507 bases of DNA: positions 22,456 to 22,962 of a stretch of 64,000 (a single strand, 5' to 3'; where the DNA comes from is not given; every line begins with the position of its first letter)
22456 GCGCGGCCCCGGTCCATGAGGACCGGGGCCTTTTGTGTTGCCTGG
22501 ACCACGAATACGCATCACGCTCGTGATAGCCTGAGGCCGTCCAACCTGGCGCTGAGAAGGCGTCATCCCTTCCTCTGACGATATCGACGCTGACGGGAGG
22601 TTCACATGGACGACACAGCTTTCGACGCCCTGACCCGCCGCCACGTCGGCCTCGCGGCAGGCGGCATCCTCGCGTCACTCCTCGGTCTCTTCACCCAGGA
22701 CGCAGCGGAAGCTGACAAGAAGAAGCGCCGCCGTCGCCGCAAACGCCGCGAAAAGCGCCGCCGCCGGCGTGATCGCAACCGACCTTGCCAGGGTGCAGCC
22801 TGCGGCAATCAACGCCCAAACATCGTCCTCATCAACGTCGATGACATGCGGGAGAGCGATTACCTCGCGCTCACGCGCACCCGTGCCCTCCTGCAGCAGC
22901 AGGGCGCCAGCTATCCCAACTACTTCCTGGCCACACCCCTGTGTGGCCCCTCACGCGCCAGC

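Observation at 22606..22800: Shared N-terminal module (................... leader, AEA site, extreme poly-K/R run) on sulfatase 2 and the Cys-rich protein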

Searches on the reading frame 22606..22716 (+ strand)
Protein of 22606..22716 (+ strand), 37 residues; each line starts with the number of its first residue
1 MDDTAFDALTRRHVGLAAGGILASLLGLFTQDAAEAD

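Call 14: search_protein_families(library=ncbifam, proteins=[window:22606-22716:+], max_evalue=10)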
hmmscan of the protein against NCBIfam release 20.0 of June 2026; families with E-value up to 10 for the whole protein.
seq(37 aa): 0 families

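Call 16: search_protein_families(library=pfam, proteins=[window:22606-22716:+], max_evalue=10)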
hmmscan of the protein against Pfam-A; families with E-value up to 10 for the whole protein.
seq(37 aa): 0 families

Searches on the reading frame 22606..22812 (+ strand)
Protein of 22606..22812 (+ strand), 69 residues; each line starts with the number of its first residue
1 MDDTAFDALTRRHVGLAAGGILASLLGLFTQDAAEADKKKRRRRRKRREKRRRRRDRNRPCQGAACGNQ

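Call 19: search_protein_representatives(alignment_id=A1)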
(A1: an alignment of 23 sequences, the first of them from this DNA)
Query: 23 sequences, 59 profile positions. Proteins with E-value up to 0.001 (for the whole library): 304; up to 1e-10: 84; up to 1e-30: 0. The best 150 are listed.
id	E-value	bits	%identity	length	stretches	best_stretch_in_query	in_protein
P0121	2.3e-18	81.9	-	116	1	1-57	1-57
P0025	3.6e-17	78.0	-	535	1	1-59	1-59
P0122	1.8e-16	75.8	-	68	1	1-45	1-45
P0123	3.3e-16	75.0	-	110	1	1-49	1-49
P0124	3.6e-16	74.9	-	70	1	1-57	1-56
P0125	3.8e-16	74.8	-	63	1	1-46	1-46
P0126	2.1e-15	72.4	-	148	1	1-50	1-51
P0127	2.1e-15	72.4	-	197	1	1-48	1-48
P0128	2.5e-15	72.2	-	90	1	1-47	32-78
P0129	3.2e-15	71.8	-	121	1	2-54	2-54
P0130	1.1e-14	70.1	-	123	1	1-58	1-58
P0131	1.4e-14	69.7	-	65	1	1-54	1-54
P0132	2.0e-14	69.3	-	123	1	1-55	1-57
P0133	2.0e-14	69.2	-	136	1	1-50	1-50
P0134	2.0e-14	69.2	-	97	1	1-53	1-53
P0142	9.2e-14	67.1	-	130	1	1-52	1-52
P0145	3.0e-13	65.5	-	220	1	1-48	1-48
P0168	2.6e-12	62.5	-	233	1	1-50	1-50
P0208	1.7e-10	56.7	-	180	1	1-51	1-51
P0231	6.0e-10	54.9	-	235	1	1-48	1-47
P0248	2.5e-09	52.9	-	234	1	1-49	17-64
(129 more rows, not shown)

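Call 26: search_protein_families(library=pfam, proteins=[P0145, P0168, P0208, P0142, P0127, P0248], max_evalue=0.01)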
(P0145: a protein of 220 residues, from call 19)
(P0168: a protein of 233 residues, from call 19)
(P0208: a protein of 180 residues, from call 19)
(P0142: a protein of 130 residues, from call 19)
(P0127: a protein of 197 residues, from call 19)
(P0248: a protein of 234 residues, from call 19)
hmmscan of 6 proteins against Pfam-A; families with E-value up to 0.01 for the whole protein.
P0145 (220 aa): 0 families

P0168 (233 aa): 0 families

P0208 (180 aa): 0 families

P0142 (130 aa): 0 families

P0127 (197 aa): 2 families
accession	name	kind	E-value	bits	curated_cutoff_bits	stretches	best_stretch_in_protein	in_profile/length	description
PF07740.17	Toxin_12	-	0.00098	20.2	21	0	80-100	2-22/30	Ion channel inhibitory toxin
PF12868.12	DUF3824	-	0.0057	17.8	22.7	1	12-56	5-47/148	Domain of unknwon function (DUF3824)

P0248 (234 aa): 0 families

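Call 69: search_protein_families(library=ncbifam, proteins=[P0127, P0168, P0145, P0231, window:22606-22812:+], max_evalue=1)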
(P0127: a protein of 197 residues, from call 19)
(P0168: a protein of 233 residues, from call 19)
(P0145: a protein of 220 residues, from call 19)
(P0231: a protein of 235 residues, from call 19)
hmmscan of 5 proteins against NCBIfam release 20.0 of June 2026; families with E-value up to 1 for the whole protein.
P0127 (197 aa): 0 families

P0168 (233 aa): 0 families

P0145 (220 aa): 1 family
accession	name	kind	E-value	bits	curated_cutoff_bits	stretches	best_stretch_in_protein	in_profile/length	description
NF041328.1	C_rich_MXAN6577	subfamily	6.5e-10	39.1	100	1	47-163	18-145/145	MXAN_6577-like cysteine-rich protein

P0231 (235 aa): 0 families

seq(69 aa): 1 family
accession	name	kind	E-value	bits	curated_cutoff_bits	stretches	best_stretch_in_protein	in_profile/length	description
NF041501.1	cola_mem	domain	0.19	10.7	150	1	17-59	19-66/312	FGLLP motif-containing membrane protein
